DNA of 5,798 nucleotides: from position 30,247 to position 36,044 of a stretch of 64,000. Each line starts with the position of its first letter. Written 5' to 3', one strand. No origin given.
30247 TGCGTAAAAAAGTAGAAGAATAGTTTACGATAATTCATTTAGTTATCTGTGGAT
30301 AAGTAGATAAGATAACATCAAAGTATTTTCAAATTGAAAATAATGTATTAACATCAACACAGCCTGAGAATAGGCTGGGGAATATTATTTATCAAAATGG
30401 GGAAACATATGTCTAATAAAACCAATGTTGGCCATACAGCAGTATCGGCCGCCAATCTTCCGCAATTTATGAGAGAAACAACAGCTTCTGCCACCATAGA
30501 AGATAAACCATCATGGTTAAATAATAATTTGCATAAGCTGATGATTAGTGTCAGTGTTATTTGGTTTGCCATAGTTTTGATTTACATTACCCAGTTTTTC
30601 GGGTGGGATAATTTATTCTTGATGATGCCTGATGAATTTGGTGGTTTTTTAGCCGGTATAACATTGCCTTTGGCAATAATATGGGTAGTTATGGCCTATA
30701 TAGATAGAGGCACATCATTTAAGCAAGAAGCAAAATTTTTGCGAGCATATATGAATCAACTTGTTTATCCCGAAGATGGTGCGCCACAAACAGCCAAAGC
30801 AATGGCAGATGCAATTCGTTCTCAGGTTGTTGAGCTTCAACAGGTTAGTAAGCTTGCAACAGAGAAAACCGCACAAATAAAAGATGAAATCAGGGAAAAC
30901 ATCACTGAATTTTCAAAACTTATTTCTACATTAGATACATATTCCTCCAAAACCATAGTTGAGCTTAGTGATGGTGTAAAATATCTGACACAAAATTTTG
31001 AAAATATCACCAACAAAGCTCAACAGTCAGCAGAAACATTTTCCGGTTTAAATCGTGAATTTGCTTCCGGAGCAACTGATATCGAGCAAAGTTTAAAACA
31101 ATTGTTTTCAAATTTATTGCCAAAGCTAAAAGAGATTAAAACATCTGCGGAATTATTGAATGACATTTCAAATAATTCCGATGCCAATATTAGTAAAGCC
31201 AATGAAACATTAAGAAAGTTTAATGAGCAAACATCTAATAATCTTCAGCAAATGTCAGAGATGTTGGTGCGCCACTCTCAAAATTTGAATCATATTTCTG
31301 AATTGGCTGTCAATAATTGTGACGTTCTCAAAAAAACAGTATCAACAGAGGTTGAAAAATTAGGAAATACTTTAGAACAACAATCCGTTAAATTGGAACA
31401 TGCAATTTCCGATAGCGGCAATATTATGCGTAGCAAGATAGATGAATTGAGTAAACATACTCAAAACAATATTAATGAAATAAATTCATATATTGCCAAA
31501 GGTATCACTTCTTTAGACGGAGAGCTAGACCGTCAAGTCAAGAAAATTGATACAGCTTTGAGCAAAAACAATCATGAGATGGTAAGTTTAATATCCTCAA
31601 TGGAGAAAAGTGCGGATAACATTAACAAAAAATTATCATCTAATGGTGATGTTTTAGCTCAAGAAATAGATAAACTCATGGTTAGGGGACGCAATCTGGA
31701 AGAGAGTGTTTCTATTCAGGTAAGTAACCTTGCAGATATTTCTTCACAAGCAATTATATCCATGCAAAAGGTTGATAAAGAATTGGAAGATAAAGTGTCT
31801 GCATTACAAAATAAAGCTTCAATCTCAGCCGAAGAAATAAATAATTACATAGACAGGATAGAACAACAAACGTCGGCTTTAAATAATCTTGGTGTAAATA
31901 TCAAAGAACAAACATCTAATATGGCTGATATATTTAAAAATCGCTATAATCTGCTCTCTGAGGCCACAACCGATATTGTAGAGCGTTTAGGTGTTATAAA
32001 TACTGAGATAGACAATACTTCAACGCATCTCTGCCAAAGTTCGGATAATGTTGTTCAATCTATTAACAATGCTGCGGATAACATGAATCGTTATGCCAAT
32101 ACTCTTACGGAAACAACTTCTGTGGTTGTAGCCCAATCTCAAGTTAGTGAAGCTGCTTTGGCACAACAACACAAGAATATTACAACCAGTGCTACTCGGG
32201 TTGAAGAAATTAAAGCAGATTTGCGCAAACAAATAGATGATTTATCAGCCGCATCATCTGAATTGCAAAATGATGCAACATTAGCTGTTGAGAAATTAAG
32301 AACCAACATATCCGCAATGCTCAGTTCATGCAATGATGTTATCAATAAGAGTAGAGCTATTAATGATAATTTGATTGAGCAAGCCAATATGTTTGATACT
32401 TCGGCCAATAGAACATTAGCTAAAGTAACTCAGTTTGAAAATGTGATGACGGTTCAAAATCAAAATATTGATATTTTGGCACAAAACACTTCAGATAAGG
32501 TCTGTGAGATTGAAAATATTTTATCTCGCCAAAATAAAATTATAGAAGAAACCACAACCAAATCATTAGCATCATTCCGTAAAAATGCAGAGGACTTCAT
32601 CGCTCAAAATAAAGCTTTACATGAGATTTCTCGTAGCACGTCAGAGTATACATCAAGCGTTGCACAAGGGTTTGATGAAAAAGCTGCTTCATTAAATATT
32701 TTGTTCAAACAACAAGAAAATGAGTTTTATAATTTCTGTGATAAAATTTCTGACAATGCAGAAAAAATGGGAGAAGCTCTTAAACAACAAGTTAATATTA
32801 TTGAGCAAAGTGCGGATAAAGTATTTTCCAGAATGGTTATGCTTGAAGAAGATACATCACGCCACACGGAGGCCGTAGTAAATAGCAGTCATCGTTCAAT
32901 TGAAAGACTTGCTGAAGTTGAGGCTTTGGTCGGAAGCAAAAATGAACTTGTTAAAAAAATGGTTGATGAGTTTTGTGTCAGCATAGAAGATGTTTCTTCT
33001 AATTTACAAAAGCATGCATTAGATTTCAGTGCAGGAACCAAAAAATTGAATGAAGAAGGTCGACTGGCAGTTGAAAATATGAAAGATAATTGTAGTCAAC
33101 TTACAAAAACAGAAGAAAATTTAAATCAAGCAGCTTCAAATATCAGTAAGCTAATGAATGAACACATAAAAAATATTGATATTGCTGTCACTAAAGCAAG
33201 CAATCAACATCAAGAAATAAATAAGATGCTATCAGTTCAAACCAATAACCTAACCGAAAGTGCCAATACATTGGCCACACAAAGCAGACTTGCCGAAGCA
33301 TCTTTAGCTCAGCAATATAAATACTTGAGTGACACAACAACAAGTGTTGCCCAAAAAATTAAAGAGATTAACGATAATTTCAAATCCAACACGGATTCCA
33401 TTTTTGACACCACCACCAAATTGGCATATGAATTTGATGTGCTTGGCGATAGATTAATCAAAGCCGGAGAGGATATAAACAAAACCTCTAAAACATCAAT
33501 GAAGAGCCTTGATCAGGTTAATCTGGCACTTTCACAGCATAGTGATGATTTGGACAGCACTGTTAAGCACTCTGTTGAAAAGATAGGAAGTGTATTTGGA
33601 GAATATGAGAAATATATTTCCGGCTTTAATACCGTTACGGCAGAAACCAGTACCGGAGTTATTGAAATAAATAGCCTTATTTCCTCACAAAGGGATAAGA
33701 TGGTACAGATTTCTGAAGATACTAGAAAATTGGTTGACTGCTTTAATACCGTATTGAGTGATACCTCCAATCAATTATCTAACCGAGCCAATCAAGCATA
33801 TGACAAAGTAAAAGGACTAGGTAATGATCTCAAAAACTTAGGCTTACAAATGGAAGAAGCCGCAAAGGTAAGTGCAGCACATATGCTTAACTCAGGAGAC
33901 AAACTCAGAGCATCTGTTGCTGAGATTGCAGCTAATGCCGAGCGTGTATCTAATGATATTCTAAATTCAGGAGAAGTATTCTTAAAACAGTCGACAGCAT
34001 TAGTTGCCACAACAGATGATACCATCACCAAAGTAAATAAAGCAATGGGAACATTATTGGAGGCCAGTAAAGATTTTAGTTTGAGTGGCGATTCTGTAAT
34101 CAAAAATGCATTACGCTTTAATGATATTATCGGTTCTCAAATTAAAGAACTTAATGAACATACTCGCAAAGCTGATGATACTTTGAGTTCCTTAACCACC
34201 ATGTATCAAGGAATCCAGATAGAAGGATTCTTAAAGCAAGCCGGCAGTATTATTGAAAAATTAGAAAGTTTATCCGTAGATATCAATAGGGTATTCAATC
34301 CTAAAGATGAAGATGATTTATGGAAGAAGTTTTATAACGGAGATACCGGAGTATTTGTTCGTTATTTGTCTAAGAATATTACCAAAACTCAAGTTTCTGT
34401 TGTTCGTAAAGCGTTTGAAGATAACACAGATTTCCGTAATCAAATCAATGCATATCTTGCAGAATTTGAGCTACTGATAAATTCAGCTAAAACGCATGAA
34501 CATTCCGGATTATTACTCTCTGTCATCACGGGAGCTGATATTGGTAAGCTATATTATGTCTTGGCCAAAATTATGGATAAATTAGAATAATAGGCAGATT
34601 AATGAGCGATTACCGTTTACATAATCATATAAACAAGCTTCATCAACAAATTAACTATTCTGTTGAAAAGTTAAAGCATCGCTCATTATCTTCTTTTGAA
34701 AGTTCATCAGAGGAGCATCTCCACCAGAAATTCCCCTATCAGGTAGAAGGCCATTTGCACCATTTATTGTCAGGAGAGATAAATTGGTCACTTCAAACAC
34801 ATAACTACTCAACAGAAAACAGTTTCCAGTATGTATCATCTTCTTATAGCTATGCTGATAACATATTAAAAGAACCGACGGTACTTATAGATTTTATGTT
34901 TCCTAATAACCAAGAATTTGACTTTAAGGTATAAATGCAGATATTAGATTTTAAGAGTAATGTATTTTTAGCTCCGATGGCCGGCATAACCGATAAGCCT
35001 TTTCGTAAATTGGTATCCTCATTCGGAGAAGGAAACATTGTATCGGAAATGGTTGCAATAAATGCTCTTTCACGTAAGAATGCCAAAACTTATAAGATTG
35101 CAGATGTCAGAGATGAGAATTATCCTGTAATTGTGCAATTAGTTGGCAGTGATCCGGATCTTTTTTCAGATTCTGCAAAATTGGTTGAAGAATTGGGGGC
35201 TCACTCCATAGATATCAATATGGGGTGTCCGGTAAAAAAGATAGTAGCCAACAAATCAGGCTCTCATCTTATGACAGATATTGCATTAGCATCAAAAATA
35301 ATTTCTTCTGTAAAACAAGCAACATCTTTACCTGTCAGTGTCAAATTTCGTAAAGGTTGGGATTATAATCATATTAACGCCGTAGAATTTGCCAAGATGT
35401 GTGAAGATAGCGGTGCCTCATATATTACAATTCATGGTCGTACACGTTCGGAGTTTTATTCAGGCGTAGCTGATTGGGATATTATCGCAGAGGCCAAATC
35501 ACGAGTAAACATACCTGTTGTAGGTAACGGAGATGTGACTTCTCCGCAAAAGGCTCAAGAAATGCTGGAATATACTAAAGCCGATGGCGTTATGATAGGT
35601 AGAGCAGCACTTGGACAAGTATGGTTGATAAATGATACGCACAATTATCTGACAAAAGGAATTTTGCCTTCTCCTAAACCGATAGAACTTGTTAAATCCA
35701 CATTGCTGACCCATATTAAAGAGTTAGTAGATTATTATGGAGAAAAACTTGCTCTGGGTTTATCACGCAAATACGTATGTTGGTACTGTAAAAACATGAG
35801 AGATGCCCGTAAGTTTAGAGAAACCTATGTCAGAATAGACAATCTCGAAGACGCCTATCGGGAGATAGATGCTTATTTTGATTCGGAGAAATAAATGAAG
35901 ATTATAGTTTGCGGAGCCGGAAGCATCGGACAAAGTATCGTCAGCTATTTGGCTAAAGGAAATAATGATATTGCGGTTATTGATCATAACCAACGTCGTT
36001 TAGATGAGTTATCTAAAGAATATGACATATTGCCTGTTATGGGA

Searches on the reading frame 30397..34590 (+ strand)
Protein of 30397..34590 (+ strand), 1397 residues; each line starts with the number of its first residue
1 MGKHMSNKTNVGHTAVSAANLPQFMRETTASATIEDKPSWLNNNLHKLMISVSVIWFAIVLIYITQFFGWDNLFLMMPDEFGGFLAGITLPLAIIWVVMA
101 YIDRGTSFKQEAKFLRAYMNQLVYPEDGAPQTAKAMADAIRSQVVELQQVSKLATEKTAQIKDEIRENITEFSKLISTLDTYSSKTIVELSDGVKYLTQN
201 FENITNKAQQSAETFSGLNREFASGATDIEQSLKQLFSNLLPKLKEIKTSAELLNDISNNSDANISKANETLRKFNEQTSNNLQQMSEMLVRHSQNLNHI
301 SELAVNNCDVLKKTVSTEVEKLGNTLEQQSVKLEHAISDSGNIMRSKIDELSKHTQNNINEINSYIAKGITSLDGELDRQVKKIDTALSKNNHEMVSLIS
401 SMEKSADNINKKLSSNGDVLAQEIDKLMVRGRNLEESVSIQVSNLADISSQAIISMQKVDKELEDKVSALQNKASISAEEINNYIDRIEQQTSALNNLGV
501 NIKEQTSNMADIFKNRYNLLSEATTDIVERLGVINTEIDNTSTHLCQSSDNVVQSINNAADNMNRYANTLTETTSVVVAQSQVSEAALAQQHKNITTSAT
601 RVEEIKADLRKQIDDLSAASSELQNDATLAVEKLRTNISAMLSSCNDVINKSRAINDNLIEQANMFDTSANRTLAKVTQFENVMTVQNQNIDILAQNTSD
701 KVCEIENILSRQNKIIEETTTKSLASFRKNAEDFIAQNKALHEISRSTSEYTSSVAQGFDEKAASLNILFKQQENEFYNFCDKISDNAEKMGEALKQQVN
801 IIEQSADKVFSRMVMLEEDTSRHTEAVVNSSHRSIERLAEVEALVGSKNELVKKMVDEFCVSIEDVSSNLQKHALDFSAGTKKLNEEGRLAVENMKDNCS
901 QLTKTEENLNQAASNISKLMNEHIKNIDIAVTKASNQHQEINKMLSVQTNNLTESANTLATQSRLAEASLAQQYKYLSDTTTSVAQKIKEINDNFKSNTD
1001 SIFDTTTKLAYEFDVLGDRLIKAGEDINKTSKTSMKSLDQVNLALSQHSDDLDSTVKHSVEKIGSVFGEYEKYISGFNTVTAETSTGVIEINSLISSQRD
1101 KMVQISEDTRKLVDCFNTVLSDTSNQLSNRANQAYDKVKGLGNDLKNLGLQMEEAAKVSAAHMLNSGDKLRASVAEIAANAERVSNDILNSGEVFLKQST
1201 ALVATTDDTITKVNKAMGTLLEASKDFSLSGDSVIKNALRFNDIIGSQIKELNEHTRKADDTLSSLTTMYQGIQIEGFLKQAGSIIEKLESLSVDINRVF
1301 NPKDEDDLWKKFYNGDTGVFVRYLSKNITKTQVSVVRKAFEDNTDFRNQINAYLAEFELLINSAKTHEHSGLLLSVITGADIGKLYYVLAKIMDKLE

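Call 64: search_protein_families(library=pfam, proteins=[window:30397-34590:+], max_evalue=0.00001)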
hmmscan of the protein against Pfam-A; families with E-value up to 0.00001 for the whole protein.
window:30397-34590:+ (1397 aa): 1 family
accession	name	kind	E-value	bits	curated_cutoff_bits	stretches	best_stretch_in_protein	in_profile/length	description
PF04108.17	ATG17_like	-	8.8e-12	45.6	43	1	309-536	81-282/355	Autophagy protein ATG17-like domain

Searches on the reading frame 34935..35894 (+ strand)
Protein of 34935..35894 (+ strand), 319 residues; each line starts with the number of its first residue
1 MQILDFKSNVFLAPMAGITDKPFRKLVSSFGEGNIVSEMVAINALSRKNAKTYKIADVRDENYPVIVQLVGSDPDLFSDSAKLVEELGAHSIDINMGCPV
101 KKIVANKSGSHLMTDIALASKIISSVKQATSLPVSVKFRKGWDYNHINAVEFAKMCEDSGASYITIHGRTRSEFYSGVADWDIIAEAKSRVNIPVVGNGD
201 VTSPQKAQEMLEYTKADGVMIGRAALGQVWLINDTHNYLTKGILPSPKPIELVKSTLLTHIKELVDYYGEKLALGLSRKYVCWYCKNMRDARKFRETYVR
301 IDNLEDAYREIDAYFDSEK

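Call 65: search_protein_families(library=pfam, proteins=[window:34935-35894:+], max_evalue=0.00001)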
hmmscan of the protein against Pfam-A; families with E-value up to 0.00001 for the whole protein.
window:34935-35894:+ (319 aa): 1 family
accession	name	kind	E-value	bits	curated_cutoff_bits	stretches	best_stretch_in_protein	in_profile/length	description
PF01207.24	Dus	-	2.5e-88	296.6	20.4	1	12-312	2-303/311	Dihydrouridine synthase (Dus)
